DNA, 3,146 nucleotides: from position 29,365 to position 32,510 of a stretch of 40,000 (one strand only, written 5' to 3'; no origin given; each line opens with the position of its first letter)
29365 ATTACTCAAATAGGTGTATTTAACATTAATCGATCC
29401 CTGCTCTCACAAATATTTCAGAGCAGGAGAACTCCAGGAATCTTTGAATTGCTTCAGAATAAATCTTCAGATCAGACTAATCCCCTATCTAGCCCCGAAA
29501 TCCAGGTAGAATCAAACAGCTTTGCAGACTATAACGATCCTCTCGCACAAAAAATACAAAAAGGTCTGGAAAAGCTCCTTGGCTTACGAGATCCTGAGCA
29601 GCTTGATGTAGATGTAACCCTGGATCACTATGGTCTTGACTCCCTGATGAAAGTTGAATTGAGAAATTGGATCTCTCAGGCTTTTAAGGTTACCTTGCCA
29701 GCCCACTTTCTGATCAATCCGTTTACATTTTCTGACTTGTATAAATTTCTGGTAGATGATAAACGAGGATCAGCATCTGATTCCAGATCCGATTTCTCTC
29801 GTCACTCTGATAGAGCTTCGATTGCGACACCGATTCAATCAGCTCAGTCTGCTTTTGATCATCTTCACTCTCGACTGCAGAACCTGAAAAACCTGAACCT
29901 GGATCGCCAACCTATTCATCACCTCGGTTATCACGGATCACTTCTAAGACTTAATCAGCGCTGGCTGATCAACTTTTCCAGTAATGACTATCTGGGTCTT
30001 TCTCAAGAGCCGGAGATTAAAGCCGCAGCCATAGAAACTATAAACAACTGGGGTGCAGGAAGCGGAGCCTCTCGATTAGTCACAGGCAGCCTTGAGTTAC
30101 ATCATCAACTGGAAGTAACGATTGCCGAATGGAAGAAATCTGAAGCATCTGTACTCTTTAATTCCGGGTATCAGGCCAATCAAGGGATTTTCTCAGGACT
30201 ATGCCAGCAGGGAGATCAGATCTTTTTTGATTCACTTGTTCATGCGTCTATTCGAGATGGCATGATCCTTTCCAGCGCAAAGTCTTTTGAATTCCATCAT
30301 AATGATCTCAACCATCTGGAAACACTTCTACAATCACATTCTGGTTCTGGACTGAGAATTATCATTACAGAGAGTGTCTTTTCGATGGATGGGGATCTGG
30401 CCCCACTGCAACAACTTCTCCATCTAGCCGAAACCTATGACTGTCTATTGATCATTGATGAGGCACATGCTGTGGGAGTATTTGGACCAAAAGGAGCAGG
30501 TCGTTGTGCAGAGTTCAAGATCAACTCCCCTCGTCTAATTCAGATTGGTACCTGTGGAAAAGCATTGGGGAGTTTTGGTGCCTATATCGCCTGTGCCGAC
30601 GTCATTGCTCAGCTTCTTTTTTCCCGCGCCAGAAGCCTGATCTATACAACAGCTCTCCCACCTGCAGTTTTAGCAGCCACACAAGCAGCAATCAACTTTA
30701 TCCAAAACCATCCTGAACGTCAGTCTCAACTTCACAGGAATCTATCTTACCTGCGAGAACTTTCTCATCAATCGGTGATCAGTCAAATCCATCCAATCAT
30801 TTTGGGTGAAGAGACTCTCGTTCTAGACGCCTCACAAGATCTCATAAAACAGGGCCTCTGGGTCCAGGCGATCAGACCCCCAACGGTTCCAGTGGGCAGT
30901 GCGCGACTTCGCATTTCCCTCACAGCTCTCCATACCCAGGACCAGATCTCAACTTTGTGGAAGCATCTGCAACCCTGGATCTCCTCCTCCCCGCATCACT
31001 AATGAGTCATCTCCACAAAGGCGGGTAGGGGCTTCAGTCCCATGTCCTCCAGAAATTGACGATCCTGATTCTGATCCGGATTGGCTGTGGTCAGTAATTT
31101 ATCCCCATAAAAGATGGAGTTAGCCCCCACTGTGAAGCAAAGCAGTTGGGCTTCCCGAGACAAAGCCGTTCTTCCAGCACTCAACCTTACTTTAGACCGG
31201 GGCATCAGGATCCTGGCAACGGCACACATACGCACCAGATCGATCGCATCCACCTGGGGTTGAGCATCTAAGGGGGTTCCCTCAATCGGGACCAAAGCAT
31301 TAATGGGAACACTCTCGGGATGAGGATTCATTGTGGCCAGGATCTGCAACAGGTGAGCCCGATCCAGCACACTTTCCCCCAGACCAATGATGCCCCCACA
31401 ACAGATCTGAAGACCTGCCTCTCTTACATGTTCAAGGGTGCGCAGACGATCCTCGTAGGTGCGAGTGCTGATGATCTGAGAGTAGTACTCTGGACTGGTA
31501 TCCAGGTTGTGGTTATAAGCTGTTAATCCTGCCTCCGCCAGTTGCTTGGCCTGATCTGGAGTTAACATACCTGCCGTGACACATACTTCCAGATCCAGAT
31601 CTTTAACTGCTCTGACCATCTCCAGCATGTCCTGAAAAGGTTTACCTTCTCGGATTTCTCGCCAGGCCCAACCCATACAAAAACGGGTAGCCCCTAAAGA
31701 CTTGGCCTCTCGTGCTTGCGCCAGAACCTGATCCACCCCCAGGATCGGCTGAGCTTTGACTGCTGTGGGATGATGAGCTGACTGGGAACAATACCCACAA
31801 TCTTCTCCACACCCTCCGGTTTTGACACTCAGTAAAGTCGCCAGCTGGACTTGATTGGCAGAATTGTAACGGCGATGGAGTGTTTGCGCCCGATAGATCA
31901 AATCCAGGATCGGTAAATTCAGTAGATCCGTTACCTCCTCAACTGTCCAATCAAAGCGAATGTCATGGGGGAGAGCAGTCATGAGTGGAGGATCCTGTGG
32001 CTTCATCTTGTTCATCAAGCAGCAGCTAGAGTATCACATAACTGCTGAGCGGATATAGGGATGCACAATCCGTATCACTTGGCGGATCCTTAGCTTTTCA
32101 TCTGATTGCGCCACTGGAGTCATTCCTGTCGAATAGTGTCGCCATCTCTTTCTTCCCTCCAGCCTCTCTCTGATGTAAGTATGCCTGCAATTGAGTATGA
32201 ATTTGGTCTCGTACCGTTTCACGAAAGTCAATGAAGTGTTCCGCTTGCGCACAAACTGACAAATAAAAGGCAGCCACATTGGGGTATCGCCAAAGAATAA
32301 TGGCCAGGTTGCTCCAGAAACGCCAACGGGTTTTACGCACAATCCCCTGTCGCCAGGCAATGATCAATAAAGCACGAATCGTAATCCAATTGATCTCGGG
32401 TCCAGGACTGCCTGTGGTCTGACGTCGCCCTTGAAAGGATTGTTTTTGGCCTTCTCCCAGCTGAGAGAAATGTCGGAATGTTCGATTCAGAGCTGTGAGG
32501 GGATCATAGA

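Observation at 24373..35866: AT-less, fully reducing single-module PKS fused to BioF inside a bioD-bioA-bioB locus: candidate undescribed route to the pimeloyl moiety of biotin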

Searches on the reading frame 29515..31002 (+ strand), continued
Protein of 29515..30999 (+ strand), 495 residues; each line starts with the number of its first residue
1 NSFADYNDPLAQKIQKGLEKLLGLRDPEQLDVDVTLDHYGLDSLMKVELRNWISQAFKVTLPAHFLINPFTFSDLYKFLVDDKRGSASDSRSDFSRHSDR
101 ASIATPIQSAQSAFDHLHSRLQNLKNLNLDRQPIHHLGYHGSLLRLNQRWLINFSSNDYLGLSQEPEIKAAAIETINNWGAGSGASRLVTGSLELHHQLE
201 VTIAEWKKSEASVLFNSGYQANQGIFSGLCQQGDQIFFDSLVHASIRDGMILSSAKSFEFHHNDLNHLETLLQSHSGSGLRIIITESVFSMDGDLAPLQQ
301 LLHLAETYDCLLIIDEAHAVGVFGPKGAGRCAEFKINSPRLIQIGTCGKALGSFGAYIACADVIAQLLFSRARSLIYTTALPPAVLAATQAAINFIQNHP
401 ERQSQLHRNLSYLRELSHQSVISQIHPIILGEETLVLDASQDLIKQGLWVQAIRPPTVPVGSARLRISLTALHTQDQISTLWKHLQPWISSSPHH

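Call 49: find_encoding_contigs(protein=P0400, flank=10000, max_places=1)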
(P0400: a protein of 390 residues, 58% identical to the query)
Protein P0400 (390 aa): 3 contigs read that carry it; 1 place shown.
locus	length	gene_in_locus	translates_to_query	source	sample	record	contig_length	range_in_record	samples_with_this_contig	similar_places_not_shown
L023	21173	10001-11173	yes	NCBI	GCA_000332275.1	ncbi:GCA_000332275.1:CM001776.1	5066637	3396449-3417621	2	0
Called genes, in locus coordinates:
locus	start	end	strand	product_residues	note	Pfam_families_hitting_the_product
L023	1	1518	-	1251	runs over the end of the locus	PF00571:CBS, PF00989:PAS, PF08448:PAS_4, PF08447:PAS_3, PF13426:PAS_9, PF08448:PAS_4, PF13426:PAS_9, PF08447:PAS_3, +9 more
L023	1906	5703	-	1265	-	PF02514:CobN-Mg_chel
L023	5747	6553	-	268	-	PF05677:DUF818 (weak), PF12146:Hydrolase_4, PF00561:Abhydrolase_1, PF12697:Abhydrolase_6, PF00326:Peptidase_S9 (faint)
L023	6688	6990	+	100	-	-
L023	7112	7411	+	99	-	PF04839:PSRP-3_Ycf65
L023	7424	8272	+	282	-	PF03193:RsgA_GTPase (faint), PF02421:FeoB_N (weak), PF01926:MMR_HSR1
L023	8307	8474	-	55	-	-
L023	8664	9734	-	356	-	-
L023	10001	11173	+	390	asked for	PF00155:Aminotran_1_2, PF01053:Cys_Met_Meta_PP (weak)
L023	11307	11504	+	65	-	-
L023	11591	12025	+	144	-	PF01648:ACPS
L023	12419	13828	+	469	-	PF13751:DDE_Tnp_1_6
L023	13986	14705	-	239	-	PF05685:Uma2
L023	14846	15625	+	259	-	PF12146:Hydrolase_4, PF00561:Abhydrolase_1, PF12697:Abhydrolase_6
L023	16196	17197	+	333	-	PF12974:Phosphonate-bd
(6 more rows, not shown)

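Call 75: find_encoding_contigs(protein=P0414, flank=10000, max_places=1)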
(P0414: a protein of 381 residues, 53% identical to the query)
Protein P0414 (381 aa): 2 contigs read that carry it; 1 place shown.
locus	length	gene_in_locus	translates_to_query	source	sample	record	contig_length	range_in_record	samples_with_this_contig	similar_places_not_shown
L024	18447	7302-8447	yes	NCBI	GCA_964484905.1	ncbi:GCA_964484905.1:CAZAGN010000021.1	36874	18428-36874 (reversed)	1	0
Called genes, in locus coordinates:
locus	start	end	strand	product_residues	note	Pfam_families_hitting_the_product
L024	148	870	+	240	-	PF21537:DUF1980_C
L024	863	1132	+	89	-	-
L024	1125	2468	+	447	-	PF01595:CNNM, PF00571:CBS (faint), PF03471:CorC_HlyC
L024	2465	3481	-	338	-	PF21016:RlmN_N, PF04055:Radical_SAM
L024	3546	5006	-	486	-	PF00392:GntR, PF00155:Aminotran_1_2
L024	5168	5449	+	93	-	-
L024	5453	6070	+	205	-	PF01810:LysE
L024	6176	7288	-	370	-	PF00180:Iso_dh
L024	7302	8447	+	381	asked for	PF00155:Aminotran_1_2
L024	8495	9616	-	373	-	PF10128:OpcA_G6PD_assem, PF20171:OpcA_G6PD_C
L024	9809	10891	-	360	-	PF07689:KaiB, PF00512:HisKA, PF02518:HATPase_c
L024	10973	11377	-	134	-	PF14489:QueF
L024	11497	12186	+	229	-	-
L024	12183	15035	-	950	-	-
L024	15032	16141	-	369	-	PF03739:LptF_LptG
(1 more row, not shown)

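Call 79: search_dna_similar(query=window:29515-30999:+, collection=plasmids, mode=protein, max_rows=12, max_evalue=1e-30)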
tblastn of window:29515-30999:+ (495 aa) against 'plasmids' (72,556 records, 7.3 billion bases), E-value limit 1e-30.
Records with a match: 699; places in all: 791; records where one place covers at least 80% of the query: 1.
Best place of each record, by identity: <60% 699.
By first word of the organism name: Ralstonia 113; Rhizobium 82; Sinorhizobium 52; Burkholderia 45; Bacillus 42; Acinetobacter 25; Mesorhizobium 19; Streptomyces 17; Bradyrhizobium 16; Roseomonas 16; and 92 more.
By predicted mobility (MOB-suite, as given by PLSDB): non-mobilizable 403; mobilizable 165; conjugative 131.
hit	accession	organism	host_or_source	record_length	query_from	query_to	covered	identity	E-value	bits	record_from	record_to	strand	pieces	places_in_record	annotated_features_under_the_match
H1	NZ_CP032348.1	Azospirillum brasilense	soil sample,Agricultural field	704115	144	494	71%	43.2%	3e-68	244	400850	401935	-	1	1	bioF: 8-amino-7-oxononanoate synthase | alpha/beta fold hydrolase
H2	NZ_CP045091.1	Burkholderia glumae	rice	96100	116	481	74%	41.4%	5e-67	241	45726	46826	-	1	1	aminotransferase class I/II-fold pyridoxal phosphate-dependent enzyme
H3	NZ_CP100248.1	Burkholderia glumae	cell culture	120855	116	481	74%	41.4%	5e-67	241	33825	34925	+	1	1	aminotransferase class I/II-fold pyridoxal phosphate-dependent enzyme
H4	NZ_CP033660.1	Burkholderia glumae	bacterial cell,diseased rice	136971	116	481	74%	41.4%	5e-67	241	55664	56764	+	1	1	aminotransferase class I/II-fold pyridoxal phosphate-dependent enzyme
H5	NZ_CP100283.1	Burkholderia glumae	cell culture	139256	116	481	74%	41.4%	5e-67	241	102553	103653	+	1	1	aminotransferase class I/II-fold pyridoxal phosphate-dependent enzyme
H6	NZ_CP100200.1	Burkholderia glumae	cell culture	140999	116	481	74%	41.4%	5e-67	241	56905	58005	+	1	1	aminotransferase class I/II-fold pyridoxal phosphate-dependent enzyme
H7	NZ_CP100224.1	Burkholderia glumae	cell culture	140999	116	481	74%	41.4%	5e-67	241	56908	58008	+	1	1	aminotransferase class I/II-fold pyridoxal phosphate-dependent enzyme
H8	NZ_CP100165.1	Burkholderia glumae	cell culture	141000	116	481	74%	41.4%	5e-67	241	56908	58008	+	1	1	aminotransferase class I/II-fold pyridoxal phosphate-dependent enzyme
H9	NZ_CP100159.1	Burkholderia glumae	cell culture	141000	116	481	74%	41.4%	5e-67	241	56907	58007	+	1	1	aminotransferase class I/II-fold pyridoxal phosphate-dependent enzyme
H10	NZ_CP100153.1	Burkholderia glumae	cell culture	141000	116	481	74%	41.4%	5e-67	241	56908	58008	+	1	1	aminotransferase class I/II-fold pyridoxal phosphate-dependent enzyme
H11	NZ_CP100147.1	Burkholderia glumae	cell culture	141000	116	481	74%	41.4%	5e-67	241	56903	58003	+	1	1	aminotransferase class I/II-fold pyridoxal phosphate-dependent enzyme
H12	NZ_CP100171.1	Burkholderia glumae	cell culture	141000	116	481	74%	41.4%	5e-67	241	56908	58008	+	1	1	aminotransferase class I/II-fold pyridoxal phosphate-dependent enzyme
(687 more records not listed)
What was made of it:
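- Tried and rejected: The PLSDB plasmid search found none at useful identity (call 79).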

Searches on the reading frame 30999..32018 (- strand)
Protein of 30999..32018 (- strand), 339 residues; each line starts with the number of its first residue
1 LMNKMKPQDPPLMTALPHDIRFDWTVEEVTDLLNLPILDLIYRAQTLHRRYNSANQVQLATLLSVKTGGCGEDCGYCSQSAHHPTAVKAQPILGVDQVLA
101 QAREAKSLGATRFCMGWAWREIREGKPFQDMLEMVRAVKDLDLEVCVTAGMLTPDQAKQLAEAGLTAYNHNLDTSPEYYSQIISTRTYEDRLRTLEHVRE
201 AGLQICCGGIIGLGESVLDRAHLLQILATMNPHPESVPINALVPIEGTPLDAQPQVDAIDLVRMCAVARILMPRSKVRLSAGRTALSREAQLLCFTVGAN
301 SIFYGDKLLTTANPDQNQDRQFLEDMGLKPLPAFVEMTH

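Call 4: search_protein_families(library=pfam, proteins=[window:30999-32018:-])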
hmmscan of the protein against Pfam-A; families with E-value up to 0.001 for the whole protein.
window:30999-32018:- (339 aa): 2 families
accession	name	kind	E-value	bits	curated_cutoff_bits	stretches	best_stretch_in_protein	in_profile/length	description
PF06968.18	BATS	-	1.2e-27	96.4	22.2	1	238-329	1-88/88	Biotin and Thiamin Synthesis associated domain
PF04055.27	Radical_SAM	-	6.1e-22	79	29.5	1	66-221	3-160/166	Radical SAM superfamily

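Call 5: search_protein_families(library=ncbifam, proteins=[window:30999-32018:-])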
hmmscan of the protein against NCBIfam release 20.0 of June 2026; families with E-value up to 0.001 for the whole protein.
window:30999-32018:- (339 aa): 21 families
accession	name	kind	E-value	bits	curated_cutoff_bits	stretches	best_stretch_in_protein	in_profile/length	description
TIGR00433.2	bioB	equivalog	6.6e-115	383.5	225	1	23-329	2-307/307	biotin synthase BioB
NF006308.0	PRK08508.1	equivalog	1.9e-56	191.4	377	1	55-329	2-273/279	biotin synthase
TIGR03957.1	rSAM_HmdB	equivalog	5.7e-18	65.2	320.9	1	56-283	35-259/317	5,10-methenyltetrahydromethanopterin hydrogenase cofactor biosynthesis protein HmdB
TIGR03910.1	pyrrolys_PylB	equivalog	3.2e-17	62.5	348.2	1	40-276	38-272/347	methylornithine synthase PylB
NF053743.1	LipS2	equivalog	1.3e-13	51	270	1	62-278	27-237/292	LipS2 family lipoyl synthase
TIGR03956.1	rSAM_HydE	equivalog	1.1e-10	41.3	254.6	1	52-302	42-289/340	[FeFe] hydrogenase H-cluster radical SAM maturase HydE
TIGR03550.1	F420_cofG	equivalog_domain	1.6e-09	37.4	213.35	1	69-278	13-240/322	7,8-didemethyl-8-hydroxy-5-deazariboflavin synthase CofG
TIGR02668.1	moaA_archaeal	equivalog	6.9e-09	35.1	325.25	1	67-204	17-149/303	GTP 3',8-cyclase MoaA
NF004019.1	PRK05481.1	subfamily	6e-08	32.3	203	1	127-225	111-212/286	lipoyl synthase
NF001199.0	PRK00164.2-1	equivalog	6.9e-08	32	231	1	67-204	19-151/308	GTP 3',8-cyclase MoaA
NF006687.0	PRK09234.1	equivalog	1.4e-07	30.1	1018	0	190-282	223-317/849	bifunctional FO biosynthesis protein CofGH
NF009544.0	PRK12928.1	subfamily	3.4e-07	29.8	210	1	126-225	126-232/300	lipoyl synthase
TIGR02351.2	thiH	equivalog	1.2e-06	27.9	380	1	68-290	81-306/364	2-iminoacetate synthase ThiH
NF053790.1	LplA_LipA_fuse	exception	1.8e-06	26.9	800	1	126-225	442-542/606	bifunctional lipoate--protein ligase/lipoyl synthase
TIGR03551.1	F420_cofH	equivalog_domain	2e-06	26.9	374.1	1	67-300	46-296/345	5-amino-6-(D-ribitylamino)uracil--L-tyrosine 4-hydroxyphenyl transferase CofH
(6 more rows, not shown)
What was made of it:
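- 24373..31002 (+): PKS-BioF fusion gene (2209 aa): KS, linker remnant, DH, psiKR, ER, KR, ACP, BioF. Pfam in call 4 and NCBIfam in call 5.
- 30999..32018 (-): bioB (biotin synthase), convergent with the PKS gene; the two stop codons overlap. TIGR00433 scores 383.5 against a cut-off of 225 (call 5).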

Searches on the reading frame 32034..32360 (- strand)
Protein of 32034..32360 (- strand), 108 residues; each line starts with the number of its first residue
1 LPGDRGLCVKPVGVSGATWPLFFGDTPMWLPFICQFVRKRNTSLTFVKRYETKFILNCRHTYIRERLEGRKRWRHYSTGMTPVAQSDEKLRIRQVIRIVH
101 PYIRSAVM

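Call 72: search_protein_families(library=pfam, proteins=[window:32034-32360:-], max_evalue=0.01)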
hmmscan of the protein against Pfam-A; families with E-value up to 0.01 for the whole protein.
window:32034-32360:- (108 aa): 0 families
